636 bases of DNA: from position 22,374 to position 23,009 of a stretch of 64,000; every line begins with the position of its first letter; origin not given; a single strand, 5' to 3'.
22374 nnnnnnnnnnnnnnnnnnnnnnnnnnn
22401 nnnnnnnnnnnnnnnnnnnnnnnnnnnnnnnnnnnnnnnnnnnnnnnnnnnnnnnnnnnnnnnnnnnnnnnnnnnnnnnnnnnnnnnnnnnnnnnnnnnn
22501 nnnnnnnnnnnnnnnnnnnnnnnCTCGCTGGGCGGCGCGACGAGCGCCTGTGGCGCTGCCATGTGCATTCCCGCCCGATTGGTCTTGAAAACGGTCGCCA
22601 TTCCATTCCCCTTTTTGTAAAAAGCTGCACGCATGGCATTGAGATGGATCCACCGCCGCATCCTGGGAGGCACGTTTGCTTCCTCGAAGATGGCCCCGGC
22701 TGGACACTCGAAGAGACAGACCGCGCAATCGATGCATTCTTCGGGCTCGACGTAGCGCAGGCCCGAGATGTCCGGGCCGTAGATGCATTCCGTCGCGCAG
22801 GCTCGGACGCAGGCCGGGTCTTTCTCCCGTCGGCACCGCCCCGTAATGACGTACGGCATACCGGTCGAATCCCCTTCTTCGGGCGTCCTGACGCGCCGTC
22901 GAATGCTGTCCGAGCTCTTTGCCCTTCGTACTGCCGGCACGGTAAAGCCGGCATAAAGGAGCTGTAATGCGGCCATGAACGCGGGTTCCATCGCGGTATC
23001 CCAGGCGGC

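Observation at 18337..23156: Giant single-polypeptide ferredoxin–NfnB/GltD–NfnA/PyrK fusion flavoprotein followed by a stand-alone GAF protein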

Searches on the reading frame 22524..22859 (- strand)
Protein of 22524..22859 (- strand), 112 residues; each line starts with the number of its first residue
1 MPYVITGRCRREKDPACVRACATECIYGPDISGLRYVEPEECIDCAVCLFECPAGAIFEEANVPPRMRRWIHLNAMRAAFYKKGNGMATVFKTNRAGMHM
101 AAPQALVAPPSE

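Call 83: search_solved_structures(query=window:22524-22859:-, max_evalue=1e-8, show_alignments=3)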
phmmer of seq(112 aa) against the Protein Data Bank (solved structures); distinct sequences matched with E-value up to 1e-8: 28.
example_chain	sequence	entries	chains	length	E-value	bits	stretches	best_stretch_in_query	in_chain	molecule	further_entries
1frj_A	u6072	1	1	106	3.3e-15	59.2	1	3-79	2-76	FERREDOXIN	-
1g6b_A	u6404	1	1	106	4.1e-15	58.9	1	3-79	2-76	7FE FERREDOXIN I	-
1frh_A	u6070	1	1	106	4.3e-15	58.8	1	3-79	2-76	FERREDOXIN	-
1frm_A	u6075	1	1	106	5.9e-15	58.4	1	3-79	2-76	FERREDOXIN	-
1frk_A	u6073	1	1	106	6.4e-15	58.3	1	3-79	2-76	FERREDOXIN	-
1b0t_A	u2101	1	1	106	8.1e-15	58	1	3-79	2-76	PROTEIN (FERREDOXIN I)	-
1d3w_A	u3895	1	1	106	9.6e-15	57.7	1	3-79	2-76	FERREDOXIN 1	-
1fdd_A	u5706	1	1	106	1.1e-14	57.6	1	3-79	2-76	FERREDOXIN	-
1axq_A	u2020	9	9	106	1.1e-14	57.5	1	3-79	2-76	FERREDOXIN | FERREDOXIN I | 7-FE FERREDOXIN I (FD1)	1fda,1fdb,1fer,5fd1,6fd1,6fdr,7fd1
1f5b_A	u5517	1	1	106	1.4e-14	57.3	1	3-79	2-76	FERREDOXIN 1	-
1g3o_A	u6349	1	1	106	1.6e-14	57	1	3-79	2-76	7FE FERREDOXIN I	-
1fri_A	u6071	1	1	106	2e-14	56.7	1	3-79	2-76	FERREDOXIN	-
1f5c_A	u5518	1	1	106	2.8e-14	56.3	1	3-79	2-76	FERREDOXIN 1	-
1ftc_A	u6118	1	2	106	2.8e-14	56.3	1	3-79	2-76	FERREDOXIN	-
1gao_A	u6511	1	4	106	3e-14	56.2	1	3-79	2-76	FERREDOXIN I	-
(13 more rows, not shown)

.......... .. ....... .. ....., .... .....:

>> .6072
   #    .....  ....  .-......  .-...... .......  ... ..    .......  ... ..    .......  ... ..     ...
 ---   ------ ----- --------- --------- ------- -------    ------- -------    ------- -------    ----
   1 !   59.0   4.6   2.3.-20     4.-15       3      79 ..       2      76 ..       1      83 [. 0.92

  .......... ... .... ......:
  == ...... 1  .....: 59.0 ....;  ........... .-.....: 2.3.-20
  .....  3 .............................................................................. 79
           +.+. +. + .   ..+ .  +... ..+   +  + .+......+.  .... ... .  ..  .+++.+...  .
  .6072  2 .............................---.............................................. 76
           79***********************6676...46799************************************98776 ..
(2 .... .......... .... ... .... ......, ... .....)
